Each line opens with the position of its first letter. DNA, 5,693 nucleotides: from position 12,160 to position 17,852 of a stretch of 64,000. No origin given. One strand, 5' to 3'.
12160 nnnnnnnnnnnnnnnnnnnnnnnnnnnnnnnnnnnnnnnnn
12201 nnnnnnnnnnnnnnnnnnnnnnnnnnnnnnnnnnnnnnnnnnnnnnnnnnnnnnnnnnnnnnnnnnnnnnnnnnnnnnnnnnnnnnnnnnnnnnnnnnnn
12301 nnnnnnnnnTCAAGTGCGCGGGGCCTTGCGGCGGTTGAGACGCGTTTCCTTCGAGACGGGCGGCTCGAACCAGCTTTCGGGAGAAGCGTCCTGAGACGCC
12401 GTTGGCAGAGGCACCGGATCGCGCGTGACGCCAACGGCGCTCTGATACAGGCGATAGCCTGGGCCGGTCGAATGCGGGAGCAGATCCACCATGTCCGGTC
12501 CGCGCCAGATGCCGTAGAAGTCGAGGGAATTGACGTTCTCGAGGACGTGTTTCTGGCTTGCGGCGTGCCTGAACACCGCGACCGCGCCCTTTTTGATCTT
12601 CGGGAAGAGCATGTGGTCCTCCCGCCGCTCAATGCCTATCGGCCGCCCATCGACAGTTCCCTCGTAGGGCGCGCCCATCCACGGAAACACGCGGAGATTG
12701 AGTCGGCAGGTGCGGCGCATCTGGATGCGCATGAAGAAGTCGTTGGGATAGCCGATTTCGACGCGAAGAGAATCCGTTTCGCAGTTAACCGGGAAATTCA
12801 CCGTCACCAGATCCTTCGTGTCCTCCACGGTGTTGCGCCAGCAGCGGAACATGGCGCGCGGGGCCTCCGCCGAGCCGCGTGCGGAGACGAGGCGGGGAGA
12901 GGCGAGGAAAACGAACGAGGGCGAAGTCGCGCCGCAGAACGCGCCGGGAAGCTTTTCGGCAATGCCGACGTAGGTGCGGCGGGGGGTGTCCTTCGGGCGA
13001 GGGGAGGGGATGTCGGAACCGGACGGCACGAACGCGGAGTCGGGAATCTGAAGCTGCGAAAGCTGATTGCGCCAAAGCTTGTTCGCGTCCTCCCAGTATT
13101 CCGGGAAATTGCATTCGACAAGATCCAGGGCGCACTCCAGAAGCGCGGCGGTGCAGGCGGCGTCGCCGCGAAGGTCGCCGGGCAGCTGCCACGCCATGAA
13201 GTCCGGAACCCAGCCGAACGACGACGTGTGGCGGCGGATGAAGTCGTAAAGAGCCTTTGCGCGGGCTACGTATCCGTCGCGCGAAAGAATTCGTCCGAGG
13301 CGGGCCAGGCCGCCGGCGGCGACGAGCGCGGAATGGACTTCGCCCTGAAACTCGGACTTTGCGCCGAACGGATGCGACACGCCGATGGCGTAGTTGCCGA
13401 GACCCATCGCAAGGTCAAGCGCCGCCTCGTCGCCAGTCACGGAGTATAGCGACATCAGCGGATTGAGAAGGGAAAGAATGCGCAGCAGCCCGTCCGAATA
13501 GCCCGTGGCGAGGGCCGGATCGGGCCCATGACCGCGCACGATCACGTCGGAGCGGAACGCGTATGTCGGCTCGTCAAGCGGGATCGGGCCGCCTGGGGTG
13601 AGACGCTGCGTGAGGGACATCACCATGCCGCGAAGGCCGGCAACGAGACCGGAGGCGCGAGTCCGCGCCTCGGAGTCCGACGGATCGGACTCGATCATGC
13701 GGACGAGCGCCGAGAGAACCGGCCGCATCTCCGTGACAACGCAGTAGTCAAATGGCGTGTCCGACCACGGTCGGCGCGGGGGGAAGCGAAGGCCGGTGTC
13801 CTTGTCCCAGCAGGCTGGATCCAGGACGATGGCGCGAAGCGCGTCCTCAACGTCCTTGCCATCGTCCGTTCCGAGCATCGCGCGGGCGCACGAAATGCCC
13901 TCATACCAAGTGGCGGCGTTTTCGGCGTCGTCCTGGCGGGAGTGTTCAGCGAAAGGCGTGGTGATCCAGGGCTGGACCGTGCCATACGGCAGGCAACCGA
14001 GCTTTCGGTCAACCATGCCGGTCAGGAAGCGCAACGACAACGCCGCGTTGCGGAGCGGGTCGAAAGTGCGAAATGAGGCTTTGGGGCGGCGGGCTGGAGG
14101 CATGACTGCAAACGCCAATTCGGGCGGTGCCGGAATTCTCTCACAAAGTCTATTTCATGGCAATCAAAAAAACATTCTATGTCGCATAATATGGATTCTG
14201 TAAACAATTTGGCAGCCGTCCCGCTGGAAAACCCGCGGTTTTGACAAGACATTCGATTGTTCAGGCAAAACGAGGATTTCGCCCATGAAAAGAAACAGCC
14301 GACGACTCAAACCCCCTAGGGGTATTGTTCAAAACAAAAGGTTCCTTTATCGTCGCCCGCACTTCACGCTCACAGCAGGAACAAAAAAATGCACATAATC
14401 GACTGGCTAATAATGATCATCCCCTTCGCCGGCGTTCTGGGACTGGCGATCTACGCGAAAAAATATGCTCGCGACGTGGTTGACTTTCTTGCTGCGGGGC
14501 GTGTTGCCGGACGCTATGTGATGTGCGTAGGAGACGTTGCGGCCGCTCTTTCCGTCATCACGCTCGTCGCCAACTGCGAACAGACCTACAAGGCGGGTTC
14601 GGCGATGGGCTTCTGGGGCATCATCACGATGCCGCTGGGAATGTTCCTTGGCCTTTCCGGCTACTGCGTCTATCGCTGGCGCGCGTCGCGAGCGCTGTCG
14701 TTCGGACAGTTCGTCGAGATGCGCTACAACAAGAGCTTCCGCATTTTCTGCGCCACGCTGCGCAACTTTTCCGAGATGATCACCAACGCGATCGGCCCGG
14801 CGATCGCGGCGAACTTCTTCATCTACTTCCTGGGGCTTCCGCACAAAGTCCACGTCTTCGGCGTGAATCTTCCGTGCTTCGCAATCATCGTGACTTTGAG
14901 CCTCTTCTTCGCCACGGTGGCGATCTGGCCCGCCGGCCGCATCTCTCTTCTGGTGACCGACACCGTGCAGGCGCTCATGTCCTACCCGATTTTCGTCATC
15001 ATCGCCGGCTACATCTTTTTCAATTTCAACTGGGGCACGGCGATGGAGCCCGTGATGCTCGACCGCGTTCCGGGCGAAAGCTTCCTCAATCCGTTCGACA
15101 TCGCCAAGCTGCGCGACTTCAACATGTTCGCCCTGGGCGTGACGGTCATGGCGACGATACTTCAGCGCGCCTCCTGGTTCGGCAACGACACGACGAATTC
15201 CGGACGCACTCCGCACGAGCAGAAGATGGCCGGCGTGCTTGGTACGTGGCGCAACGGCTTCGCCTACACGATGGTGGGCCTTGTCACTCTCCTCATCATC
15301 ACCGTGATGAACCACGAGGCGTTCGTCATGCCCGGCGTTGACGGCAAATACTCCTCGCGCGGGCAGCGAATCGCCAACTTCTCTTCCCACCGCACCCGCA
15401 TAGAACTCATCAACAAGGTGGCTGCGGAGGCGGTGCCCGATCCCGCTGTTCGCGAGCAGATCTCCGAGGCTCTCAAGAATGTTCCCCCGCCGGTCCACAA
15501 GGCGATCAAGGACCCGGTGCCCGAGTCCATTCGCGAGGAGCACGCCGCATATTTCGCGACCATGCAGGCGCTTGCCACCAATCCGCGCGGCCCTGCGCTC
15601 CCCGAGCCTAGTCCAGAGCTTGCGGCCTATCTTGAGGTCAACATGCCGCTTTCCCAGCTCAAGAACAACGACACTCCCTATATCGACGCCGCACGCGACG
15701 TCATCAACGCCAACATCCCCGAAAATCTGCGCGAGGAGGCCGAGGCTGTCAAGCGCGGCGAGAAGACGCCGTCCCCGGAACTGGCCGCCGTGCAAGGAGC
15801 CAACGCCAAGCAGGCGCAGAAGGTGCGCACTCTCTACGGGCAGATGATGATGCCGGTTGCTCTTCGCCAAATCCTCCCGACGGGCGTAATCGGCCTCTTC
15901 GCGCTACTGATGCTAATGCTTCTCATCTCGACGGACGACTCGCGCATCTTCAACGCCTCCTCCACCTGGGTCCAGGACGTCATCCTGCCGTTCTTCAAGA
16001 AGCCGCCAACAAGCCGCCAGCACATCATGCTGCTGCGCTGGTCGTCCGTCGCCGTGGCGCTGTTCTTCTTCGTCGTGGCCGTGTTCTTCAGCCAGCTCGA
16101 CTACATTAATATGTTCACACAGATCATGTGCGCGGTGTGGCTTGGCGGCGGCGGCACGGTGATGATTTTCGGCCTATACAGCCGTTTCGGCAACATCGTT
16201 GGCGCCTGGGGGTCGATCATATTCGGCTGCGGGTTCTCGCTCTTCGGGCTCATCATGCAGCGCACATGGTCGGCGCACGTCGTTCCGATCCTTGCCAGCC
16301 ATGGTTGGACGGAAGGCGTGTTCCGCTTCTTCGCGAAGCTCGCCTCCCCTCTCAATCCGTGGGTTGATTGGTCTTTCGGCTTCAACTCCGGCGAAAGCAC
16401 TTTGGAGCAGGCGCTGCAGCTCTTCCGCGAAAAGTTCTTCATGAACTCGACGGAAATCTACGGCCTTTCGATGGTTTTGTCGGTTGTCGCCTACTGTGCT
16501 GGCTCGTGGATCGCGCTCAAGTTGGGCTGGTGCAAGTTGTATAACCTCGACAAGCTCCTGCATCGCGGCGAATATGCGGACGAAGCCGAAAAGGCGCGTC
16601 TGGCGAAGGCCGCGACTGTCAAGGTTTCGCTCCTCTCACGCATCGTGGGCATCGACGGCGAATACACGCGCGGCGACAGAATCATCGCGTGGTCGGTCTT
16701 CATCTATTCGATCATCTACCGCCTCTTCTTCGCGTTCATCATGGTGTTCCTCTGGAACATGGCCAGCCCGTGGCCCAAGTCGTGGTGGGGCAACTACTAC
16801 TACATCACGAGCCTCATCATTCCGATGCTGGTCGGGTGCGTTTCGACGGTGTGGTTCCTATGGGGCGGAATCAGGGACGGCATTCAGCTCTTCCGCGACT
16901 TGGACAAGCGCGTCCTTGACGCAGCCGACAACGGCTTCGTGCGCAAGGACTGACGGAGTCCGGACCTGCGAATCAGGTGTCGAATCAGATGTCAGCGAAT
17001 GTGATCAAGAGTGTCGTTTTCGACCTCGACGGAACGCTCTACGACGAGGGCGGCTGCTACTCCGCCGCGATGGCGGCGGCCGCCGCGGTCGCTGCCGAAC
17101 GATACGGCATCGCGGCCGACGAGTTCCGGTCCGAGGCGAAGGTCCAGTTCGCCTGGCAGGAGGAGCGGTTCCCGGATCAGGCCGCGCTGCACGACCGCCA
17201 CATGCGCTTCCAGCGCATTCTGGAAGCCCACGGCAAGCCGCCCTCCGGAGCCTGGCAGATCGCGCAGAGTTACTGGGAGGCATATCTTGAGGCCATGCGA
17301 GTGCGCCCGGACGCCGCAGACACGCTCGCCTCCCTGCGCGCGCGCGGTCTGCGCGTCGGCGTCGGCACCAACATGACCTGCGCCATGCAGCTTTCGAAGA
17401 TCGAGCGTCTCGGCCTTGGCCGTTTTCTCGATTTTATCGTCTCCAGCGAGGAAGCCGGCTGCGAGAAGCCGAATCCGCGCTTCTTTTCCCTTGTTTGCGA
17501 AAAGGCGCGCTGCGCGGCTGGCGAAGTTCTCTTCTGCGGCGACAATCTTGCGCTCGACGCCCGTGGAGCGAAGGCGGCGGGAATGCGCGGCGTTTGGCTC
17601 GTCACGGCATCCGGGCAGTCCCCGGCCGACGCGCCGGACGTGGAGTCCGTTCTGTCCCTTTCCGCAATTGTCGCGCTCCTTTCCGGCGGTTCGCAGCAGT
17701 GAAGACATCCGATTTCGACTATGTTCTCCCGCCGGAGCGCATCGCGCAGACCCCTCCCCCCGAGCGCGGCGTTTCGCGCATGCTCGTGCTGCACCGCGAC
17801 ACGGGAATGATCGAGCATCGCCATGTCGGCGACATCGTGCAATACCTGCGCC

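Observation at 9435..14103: Compact operon coupling a Hanks-type Ser/Thr kinase to an LpxC-family deacetylase and the MlaEF lipid transporter, plus two unknown proteins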

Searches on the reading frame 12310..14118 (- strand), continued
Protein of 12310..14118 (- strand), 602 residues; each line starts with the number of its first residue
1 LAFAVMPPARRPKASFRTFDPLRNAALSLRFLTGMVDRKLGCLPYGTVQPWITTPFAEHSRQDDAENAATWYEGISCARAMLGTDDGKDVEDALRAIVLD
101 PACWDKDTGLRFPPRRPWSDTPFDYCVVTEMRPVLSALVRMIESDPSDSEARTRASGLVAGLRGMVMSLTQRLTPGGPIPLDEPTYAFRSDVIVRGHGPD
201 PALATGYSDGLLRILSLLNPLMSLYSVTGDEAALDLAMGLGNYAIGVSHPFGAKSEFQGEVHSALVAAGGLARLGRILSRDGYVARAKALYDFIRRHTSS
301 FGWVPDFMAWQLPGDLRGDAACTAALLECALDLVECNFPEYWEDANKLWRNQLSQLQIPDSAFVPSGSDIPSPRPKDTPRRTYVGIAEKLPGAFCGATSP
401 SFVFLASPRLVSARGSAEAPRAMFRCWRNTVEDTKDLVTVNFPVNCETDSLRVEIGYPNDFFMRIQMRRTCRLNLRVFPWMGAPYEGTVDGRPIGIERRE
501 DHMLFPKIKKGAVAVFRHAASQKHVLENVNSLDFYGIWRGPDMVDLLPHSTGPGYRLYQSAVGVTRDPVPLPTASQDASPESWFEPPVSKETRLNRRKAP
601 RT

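Call 47: search_solved_structures(query=P0155, max_evalue=10, show_alignments=3)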
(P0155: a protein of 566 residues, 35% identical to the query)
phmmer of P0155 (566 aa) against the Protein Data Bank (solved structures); distinct sequences matched with E-value up to 10: 5.
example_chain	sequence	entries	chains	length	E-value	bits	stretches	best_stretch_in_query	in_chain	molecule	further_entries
1evj_A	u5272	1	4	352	0.07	14.7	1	304-372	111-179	GLUCOSE-FRUCTOSE OXIDOREDUCTASE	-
6ex6_B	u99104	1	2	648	0.072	14.7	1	197-338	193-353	Six-hairpin glycosidase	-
1ofg_A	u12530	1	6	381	0.08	14.5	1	304-372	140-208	GLUCOSE-FRUCTOSE OXIDOREDUCTASE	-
1ryd_A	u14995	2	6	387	0.082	14.5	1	304-372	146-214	glucose-fructose oxidoreductase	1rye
1h6a_A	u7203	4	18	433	0.096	14.2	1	304-372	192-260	PRECURSOR FORM OF GLUCOSE-FRUCTOSE OXIDOREDUCTASE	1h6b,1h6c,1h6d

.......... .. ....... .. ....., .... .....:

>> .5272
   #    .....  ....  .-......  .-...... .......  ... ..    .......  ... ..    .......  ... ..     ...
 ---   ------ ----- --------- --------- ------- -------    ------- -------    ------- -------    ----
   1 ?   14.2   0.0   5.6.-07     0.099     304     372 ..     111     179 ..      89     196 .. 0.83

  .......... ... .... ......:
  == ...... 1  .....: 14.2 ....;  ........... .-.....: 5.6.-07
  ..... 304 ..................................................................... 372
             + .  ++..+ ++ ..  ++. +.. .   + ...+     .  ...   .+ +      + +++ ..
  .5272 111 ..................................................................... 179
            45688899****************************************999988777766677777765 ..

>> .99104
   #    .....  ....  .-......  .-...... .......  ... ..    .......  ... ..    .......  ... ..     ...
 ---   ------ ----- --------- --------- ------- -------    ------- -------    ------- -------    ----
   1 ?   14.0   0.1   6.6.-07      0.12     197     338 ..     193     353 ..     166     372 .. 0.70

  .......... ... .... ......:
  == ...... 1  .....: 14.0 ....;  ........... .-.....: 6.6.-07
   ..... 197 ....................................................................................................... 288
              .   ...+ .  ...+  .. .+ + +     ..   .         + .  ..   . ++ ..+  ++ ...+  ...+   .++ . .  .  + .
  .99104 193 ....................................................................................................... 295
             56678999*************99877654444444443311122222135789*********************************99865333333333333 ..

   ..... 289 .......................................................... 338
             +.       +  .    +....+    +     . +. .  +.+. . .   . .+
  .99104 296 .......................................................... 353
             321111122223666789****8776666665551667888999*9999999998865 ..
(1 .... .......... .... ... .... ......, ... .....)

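Call 69: find_encoding_contigs(protein=P0153, flank=8000, max_places=1)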
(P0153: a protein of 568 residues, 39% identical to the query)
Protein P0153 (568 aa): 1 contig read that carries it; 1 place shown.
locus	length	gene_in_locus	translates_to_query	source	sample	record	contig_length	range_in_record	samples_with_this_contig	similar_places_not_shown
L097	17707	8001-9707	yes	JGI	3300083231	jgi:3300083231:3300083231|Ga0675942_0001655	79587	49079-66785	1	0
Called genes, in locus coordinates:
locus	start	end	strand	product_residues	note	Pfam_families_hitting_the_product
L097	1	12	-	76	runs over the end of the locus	PF02810:SEC-C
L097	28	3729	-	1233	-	PF07517:SecA_DEAD, PF01043:SecA_PP_bind, PF21090:P-loop_SecA, PF07516:SecA_SW, PF02810:SEC-C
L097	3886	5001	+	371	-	PF01408:GFO_IDH_MocA, PF02894:GFO_IDH_MocA_C, PF22725:GFO_IDH_MocA_C3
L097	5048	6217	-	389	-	PF01408:GFO_IDH_MocA, PF22725:GFO_IDH_MocA_C3, PF02894:GFO_IDH_MocA_C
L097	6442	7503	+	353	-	PF01544:CorA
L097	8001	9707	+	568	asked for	-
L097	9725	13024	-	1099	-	PF17963:Big_9 (faint), PF00160:Pro_isomerase, PF00754:F5_F8_type_C (faint), PF14652:DUF4457 (faint), PF16391:DUF5000 (faint), PF22633:F5_F8_type_C_2 (weak)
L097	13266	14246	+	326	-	PF25984:BSH_YknX (faint), PF25954:Beta-barrel_RND_2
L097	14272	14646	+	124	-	PF11950:DUF3467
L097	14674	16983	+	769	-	PF13185:GAF_2 (faint), PF01590:GAF (weak)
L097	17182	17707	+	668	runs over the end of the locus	-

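Call 78: find_related_loci(query=A2, collection=metagenome_contigs, flank=9000)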
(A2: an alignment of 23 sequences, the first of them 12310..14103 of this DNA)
Query A2 (597 aa) in metagenome_contigs; peptide patterns used: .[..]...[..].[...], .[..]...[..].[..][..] (x = any residue, [..] = any of these).
176 stretches matched a pattern; 65 encode a relative of the query (tblastn E <= 1e-3); 65 distinct loci.
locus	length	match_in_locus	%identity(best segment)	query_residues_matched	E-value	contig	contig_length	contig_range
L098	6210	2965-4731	60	3-596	0e+0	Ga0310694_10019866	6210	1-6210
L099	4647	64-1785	60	11-590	0e+0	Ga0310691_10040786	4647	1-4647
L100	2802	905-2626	60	11-590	0e+0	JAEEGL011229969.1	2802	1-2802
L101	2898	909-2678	60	2-596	0e+0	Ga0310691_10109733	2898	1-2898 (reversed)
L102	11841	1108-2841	56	11-596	0e+0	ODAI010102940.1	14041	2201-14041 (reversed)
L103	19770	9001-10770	59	2-596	0e+0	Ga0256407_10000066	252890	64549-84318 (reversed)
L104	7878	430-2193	47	1-596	2e-171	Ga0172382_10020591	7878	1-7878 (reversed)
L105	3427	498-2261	46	1-596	4e-178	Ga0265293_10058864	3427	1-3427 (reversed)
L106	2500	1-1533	47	79-597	1e-167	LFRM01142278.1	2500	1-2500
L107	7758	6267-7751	49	1-501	2e-155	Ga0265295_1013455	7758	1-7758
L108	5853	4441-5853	44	4-481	2e-136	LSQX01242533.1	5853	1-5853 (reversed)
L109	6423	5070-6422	46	1-459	6e-131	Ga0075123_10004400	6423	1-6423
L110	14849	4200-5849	33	11-573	2e-101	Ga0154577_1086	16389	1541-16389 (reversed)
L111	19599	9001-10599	35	10-554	2e-101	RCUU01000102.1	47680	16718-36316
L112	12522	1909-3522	35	4-554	7e-101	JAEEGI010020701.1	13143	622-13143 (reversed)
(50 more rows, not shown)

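Call 83: search_protein_families(library=pfam, proteins=[L103:12323-13921:+, L103:11025-13286:+, L103:13408-15000:+, L103:15560-18064:+, L103:17287-19569:+, L102:2864-4405:+, L102:4128-5645:+, L102:6590-7735:+, L102:7919-9223:+, L102:9237-11060:+], max_evalue=0.001)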
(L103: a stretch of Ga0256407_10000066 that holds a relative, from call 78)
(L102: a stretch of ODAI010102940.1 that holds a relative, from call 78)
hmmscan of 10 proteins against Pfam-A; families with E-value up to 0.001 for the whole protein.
L103:12323-13921:+ (532 aa): 1 family
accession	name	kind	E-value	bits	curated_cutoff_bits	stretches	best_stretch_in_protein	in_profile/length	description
PF01725.21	Ham1p_like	-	6.8e-57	192.8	22.5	1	333-520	1-184/186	Ham1 family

L103:11025-13286:+ (753 aa): 1 family
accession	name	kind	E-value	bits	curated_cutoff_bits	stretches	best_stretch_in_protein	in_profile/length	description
PF01229.23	Glyco_hydro_39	-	7.8e-17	61.7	26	1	387-547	72-230/472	Glycosyl hydrolases family 39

L103:13408-15000:+ (530 aa): 9 families
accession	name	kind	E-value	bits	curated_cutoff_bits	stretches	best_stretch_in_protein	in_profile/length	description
PF01370.27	Epimerase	-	8e-56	189.6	20.9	1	193-453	1-240/240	NAD dependent epimerase/dehydratase family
PF16363.11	GDP_Man_Dehyd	-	2.6e-53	182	27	1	194-515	1-331/332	GDP-mannose 4,6 dehydratase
PF02719.21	Polysacc_synt_2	-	2.5e-14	53.6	20.2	1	193-374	1-174/293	Polysaccharide biosynthesis protein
PF01073.25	3Beta_HSD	-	1.3e-13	51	22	1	194-320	1-122/280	3-beta hydroxysteroid dehydrogenase/isomerase family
PF04321.23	RmlD_sub_bind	-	1.4e-09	37.9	27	1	191-354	1-139/287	RmlD substrate binding domain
PF05368.20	NmrA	-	0.00014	22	27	0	192-314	4-107/298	NmrA-like family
PF13460.12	NAD_binding_10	-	0.00023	21.5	27.2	1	197-326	1-109/184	NAD(P)H-binding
PF08659.16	KR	-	0.00038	20.9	22.6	1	193-324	3-147/180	KR domain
PF00106.31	adh_short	-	0.00039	20.4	26.6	0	192-261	2-70/195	short chain dehydrogenase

L103:15560-18064:+ (834 aa): 1 family
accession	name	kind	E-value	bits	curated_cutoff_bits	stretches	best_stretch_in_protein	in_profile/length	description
PF02547.20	Queuosine_synth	-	2.7e-126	421.5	25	1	486-833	1-322/322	Queuosine biosynthesis protein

L103:17287-19569:+ (760 aa): 0 families

L102:2864-4405:+ (513 aa): 5 families
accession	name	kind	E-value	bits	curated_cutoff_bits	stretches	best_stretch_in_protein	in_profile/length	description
PF00069.31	Pkinase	-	4.5e-43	148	31.7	1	18-274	2-252/263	Protein kinase domain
PF07714.23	PK_Tyr_Ser-Thr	-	2.1e-22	80.1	23.1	1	22-235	6-214/258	Protein tyrosine and serine/threonine kinase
PF01636.29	APH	-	0.00025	21.3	23.2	1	122-164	152-198/239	Phosphotransferase enzyme family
PF03109.22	ABC1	-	0.00027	20.6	22.9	0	114-165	165-216/244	ABC1 atypical kinase-like domain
PF01163.29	RIO1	-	0.00048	20.2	22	1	91-161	82-149/187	RIO domain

L102:4128-5645:+ (505 aa): 0 families

L102:6590-7735:+ (381 aa): 1 family
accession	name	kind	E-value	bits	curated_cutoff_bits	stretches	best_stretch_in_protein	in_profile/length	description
PF01261.30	AP_endonuc_2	-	4.8e-20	72.8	31.1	1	22-315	2-230/249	Xylose isomerase-like TIM barrel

L102:7919-9223:+ (434 aa): 1 family
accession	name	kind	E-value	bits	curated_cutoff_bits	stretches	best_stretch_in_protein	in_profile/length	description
PF08334.16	T2SSG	-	8.3e-13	48.8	21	1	304-394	15-100/108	Type II secretion system (T2SS), protein G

L102:9237-11060:+ (607 aa): 4 families
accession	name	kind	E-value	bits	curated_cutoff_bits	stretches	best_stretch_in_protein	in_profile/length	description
PF00204.31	DNA_gyraseB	-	1.7e-28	99.7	27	1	230-359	32-170/173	DNA gyrase B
PF01751.28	Toprim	-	1.2e-13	51.4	23.1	1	395-502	1-95/96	Toprim domain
PF02518.31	HATPase_c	-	7.3e-07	30.1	26.4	1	38-124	5-87/111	Histidine kinase-, DNA gyrase B-, and HSP90-like ATPase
PF00986.26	DNA_gyraseB_C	-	9.6e-07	29.3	29.8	1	537-595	2-62/63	DNA gyrase B subunit, carboxyl terminus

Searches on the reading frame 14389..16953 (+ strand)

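Call 68: search_protein_families(library=pfam, proteins=[window:14389-16953:+], max_evalue=0.001)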
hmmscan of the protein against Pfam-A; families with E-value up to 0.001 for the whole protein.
window:14389-16953:+ (854 aa): 1 family
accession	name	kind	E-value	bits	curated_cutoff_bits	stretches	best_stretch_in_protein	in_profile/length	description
PF00474.23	SSF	-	1.9e-05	24.2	22.8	1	483-613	276-406/406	Sodium:solute symporter family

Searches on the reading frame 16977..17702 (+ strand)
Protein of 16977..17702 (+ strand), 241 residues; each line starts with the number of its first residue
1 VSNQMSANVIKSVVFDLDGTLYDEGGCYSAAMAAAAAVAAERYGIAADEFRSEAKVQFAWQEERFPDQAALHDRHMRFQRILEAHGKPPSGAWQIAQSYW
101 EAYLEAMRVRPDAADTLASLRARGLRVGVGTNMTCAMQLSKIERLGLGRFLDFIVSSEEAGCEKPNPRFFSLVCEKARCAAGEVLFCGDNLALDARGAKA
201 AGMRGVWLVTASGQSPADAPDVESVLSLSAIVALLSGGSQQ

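Call 68: search_protein_families(library=pfam, proteins=[window:16977-17702:+], max_evalue=0.001)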
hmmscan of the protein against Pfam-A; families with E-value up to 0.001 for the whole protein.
window:16977-17702:+ (241 aa): 4 families
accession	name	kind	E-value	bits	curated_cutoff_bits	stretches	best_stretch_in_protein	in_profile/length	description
PF00702.32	Hydrolase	-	9e-26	91.9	26.4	1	10-202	1-191/191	haloacid dehalogenase-like hydrolase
PF13419.12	HAD_2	-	1.8e-20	74.2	23.8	1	13-207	1-177/178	Haloacid dehalogenase-like hydrolase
PF13242.12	Hydrolase_like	-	1.4e-08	35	22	1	162-210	2-50/75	HAD-hyrolase-like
PF13344.12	Hydrolase_6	-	6.6e-05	23.3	27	0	109-158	15-67/101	Haloacid dehalogenase-like hydrolase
